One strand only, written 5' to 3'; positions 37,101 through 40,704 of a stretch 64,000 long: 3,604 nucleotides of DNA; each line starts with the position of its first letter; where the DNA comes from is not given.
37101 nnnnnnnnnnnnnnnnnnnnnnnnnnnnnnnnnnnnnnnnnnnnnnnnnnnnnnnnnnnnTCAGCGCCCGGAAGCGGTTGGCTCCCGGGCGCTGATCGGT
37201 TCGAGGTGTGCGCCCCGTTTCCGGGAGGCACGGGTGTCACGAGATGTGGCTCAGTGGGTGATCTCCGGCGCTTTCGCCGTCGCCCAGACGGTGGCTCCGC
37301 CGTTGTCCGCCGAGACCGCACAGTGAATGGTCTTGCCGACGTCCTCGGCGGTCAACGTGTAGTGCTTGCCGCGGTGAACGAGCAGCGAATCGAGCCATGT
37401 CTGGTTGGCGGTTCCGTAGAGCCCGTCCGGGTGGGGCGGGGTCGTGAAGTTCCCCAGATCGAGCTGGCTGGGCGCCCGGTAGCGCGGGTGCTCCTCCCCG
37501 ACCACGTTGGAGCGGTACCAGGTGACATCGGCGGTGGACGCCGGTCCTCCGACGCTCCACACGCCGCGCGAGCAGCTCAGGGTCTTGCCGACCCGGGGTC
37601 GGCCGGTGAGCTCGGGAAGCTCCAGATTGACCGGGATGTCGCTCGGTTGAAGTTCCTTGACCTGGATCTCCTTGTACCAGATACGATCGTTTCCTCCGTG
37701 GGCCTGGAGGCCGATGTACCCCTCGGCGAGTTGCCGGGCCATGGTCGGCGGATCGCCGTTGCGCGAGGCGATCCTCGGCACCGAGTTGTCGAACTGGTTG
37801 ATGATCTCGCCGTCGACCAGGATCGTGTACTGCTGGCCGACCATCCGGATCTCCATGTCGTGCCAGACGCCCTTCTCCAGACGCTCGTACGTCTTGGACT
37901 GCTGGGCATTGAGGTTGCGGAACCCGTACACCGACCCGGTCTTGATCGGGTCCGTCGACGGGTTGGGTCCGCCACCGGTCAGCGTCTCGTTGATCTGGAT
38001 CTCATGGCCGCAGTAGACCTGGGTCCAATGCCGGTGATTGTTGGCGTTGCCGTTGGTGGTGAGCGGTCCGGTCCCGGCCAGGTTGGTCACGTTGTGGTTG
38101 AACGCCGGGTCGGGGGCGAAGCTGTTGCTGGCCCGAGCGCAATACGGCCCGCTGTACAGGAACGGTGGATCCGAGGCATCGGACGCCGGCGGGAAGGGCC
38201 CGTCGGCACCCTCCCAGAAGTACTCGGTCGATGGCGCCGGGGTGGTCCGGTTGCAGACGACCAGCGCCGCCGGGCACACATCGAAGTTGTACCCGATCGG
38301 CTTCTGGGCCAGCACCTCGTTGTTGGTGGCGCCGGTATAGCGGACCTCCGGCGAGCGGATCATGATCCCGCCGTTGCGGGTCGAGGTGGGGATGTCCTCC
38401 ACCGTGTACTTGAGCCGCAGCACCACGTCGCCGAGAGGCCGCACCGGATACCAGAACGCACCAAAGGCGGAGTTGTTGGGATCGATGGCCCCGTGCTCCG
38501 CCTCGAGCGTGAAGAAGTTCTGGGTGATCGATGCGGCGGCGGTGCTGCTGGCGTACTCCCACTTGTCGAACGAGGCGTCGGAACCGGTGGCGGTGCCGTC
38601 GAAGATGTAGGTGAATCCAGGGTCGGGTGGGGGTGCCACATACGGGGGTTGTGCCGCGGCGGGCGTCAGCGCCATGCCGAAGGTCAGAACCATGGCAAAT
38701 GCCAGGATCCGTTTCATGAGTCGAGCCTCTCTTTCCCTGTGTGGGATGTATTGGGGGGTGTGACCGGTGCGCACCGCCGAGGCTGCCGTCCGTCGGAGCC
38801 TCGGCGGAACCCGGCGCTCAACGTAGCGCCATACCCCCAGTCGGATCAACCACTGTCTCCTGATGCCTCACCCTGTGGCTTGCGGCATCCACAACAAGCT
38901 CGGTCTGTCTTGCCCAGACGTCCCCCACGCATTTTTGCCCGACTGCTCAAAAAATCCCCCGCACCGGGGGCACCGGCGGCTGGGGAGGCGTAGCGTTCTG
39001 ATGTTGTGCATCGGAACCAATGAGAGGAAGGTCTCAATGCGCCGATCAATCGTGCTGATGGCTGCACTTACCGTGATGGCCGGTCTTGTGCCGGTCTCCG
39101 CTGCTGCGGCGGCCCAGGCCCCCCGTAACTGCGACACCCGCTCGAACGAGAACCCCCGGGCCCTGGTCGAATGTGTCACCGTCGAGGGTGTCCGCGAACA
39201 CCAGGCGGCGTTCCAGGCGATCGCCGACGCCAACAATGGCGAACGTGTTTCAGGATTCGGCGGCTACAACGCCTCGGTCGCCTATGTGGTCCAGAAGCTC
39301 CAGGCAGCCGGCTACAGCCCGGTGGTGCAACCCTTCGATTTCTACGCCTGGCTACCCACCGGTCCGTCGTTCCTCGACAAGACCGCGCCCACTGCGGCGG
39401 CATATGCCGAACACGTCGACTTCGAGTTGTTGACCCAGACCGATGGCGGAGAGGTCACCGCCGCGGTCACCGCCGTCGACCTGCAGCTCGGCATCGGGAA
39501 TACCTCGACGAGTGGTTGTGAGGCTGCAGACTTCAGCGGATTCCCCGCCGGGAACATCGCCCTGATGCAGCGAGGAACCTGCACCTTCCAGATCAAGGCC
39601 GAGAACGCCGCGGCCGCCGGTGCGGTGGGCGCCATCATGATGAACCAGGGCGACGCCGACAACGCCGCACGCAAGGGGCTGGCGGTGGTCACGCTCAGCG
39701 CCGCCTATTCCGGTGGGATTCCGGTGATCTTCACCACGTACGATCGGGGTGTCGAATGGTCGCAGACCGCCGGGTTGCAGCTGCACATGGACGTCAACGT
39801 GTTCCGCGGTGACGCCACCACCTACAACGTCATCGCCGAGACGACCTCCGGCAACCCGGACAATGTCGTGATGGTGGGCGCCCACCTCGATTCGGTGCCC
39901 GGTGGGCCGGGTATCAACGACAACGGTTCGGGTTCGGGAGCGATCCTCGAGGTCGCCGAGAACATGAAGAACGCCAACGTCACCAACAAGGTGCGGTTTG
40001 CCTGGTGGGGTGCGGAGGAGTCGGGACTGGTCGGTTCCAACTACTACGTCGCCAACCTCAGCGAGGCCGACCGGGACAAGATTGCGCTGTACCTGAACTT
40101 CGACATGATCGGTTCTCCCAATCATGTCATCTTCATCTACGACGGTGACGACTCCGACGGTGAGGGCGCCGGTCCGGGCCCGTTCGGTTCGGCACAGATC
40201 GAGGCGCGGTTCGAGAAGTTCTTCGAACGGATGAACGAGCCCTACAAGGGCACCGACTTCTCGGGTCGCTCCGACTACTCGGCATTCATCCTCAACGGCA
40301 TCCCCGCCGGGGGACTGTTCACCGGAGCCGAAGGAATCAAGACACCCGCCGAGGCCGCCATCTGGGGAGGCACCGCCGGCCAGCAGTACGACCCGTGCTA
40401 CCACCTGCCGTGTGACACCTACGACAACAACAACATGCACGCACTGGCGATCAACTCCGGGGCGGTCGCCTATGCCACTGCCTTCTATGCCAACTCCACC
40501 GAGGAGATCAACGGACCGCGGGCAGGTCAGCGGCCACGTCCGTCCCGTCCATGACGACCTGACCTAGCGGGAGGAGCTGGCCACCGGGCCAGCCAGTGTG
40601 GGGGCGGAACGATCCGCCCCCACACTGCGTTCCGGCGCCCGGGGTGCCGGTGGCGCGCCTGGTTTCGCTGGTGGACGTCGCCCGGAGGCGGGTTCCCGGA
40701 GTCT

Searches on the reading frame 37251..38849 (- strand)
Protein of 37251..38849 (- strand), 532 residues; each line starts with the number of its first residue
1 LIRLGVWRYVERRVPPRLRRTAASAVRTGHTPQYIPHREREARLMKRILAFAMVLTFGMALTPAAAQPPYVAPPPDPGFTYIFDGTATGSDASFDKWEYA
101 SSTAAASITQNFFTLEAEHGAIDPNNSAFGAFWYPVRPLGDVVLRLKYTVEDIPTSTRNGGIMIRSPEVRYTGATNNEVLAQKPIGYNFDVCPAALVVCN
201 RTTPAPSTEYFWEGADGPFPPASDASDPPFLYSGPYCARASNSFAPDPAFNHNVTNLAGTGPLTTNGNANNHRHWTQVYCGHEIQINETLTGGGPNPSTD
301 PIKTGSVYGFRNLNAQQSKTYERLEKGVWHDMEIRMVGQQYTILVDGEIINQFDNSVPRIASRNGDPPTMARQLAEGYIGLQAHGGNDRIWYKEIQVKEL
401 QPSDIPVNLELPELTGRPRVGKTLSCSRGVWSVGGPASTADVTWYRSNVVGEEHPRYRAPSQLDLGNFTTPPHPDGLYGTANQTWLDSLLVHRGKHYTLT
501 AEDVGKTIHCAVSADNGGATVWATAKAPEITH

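Call 84: search_protein_families(library=pfam, proteins=[window:37251-38849:-], max_evalue=0.01)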
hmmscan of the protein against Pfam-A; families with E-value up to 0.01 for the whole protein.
window:37251-38849:- (532 aa): 2 families
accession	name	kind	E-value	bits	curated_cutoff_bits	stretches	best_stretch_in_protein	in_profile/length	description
PF06439.18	3keto-disac_hyd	-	2.9e-23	83.3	26.8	2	275-398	79-187/187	3-keto-disaccharide hydrolase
PF23197.1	IG_AIR9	-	0.0063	16.8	27.5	0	494-509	52-67/87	AIR9 A9 domain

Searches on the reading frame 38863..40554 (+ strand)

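Call 84: search_protein_families(library=pfam, proteins=[window:38863-40554:+], max_evalue=0.01)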
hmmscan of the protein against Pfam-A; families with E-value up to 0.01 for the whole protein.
window:38863-40554:+ (563 aa): 3 families
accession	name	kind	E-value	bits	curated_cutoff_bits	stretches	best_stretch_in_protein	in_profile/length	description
PF04389.22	Peptidase_M28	-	5.6e-46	157.2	21.3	1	322-536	1-190/193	Peptidase family M28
PF02225.27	PA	-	3.1e-16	59.7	23.9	1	211-297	8-93/95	PA domain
PF01546.33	Peptidase_M20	-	6.8e-06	26.6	24.6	1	338-483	2-171/206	Peptidase family M20/M25/M40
